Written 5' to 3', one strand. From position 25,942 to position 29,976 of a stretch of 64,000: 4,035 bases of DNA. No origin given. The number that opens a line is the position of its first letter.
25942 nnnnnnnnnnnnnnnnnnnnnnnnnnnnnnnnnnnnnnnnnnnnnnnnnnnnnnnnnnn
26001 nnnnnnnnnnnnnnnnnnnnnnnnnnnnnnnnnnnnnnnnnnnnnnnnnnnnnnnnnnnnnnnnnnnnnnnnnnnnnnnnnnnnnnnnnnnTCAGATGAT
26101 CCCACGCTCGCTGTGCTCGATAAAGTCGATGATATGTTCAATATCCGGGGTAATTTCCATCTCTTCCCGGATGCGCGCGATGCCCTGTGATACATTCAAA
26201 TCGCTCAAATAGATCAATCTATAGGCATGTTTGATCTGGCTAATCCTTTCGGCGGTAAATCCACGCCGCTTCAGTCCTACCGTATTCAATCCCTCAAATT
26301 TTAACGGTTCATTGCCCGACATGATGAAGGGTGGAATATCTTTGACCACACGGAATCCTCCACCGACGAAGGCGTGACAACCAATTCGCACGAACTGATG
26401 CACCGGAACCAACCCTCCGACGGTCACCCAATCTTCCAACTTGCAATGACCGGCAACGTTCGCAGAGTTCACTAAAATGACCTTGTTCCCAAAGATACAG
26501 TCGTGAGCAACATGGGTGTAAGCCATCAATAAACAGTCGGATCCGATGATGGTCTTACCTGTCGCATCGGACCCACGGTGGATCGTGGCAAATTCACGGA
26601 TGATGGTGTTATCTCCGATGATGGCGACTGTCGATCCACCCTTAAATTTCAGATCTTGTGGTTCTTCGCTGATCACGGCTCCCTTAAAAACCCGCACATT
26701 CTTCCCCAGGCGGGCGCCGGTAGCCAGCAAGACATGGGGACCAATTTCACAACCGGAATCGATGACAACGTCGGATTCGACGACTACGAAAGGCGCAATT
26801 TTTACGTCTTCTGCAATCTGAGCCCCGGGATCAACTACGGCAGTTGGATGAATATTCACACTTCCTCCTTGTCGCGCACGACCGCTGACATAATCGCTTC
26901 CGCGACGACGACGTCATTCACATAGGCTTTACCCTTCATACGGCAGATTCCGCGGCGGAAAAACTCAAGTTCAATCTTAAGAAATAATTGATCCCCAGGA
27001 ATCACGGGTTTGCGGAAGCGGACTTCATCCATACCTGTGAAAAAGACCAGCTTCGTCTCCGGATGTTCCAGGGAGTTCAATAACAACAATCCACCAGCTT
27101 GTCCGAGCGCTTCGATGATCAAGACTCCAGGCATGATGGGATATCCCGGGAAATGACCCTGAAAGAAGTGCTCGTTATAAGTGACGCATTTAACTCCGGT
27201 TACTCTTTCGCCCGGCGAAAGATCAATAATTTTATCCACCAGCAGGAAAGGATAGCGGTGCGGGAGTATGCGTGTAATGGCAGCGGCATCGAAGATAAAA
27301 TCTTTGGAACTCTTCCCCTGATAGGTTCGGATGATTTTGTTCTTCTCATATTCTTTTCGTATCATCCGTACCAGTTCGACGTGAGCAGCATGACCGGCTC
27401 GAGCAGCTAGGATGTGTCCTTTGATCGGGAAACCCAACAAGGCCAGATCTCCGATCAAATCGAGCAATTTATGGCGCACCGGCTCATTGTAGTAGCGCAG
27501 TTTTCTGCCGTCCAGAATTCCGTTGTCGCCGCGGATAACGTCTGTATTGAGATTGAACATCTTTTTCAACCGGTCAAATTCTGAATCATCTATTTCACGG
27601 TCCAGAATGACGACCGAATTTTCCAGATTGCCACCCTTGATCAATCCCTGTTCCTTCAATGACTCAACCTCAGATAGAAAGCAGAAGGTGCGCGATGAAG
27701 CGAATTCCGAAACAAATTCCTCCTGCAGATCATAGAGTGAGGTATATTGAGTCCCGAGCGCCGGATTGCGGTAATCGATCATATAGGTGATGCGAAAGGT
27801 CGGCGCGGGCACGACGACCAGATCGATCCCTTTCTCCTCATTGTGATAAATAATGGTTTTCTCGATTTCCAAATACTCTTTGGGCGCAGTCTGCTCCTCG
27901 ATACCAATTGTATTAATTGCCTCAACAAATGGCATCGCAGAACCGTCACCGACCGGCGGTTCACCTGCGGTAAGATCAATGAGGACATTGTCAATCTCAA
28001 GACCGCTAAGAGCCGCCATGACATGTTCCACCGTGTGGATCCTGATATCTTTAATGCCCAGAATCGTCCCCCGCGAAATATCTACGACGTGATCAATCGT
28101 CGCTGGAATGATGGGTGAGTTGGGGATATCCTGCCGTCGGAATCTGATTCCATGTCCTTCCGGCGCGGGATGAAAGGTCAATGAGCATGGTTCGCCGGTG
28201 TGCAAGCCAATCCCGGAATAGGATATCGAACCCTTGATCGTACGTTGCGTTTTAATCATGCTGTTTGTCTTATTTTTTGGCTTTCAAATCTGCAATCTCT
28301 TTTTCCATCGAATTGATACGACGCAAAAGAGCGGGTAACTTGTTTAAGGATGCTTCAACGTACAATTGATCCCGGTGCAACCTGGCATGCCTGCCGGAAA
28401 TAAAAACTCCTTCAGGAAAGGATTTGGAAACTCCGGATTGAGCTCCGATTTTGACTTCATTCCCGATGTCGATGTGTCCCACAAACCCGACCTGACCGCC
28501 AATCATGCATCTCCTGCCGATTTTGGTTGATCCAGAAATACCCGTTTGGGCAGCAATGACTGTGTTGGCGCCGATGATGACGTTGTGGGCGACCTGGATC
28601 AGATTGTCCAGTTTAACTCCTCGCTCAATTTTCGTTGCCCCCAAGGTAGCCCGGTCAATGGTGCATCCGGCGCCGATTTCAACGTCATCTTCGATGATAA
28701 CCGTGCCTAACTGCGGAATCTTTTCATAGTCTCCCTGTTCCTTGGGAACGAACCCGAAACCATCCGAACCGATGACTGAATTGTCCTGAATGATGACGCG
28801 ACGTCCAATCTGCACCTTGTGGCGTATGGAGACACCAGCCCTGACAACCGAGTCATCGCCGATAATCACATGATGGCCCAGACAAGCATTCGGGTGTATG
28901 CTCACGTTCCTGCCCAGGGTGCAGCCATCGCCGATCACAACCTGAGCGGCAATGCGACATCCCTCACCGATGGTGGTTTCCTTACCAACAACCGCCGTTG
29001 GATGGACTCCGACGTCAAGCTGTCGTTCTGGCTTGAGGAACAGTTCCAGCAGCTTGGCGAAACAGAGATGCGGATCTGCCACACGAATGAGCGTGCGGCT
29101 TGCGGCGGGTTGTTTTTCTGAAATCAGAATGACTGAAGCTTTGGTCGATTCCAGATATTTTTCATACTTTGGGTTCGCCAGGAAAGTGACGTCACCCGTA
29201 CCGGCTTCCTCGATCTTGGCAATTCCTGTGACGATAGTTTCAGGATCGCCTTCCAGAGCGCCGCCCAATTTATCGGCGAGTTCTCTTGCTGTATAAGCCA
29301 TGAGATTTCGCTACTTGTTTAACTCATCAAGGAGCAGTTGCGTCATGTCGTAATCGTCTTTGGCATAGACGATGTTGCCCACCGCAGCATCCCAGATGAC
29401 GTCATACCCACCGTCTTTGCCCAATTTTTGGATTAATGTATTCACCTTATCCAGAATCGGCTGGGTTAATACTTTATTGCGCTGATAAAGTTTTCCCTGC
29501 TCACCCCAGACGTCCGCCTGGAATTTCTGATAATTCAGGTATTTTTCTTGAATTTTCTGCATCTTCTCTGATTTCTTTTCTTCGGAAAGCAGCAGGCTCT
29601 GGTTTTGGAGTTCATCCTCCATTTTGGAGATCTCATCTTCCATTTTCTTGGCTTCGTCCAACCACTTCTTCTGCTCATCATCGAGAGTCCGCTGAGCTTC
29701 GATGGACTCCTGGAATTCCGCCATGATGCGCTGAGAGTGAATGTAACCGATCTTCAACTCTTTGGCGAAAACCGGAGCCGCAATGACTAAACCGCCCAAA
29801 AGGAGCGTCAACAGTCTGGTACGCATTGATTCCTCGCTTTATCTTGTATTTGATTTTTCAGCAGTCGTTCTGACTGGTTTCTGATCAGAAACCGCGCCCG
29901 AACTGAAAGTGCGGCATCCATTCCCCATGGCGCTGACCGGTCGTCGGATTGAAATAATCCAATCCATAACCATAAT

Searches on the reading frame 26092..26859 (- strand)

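Call 72: search_protein_families(library=pfam, proteins=[window:26092-26859:-], max_evalue=0.001)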
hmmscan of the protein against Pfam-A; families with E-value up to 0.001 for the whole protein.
window:26092-26859:- (255 aa): 3 families
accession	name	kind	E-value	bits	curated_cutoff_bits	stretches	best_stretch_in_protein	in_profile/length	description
PF13720.11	Acetyltransf_11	-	3.1e-29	101.6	24.5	1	174-255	1-82/82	Udp N-acetylglucosamine O-acyltransferase; Domain 2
PF00132.30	Hexapep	-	1.1e-19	69.7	27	2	12-45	1-34/36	Bacterial transferase hexapeptide (six repeats)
PF25084.1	LbH_EIF2B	-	9.5e-08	32.5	54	0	8-65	40-95/105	EIF2B subunit epsilon LbH domain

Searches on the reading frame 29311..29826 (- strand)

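Call 73: search_protein_families(library=pfam, proteins=[window:29311-29826:-], max_evalue=0.001)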
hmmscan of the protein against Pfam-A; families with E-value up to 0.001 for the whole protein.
window:29311-29826:- (171 aa): 1 family
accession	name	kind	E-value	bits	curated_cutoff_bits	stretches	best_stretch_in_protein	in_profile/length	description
PF03938.19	OmpH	-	3.1e-31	108.9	32.4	1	25-169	1-141/141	Outer membrane protein (OmpH-like)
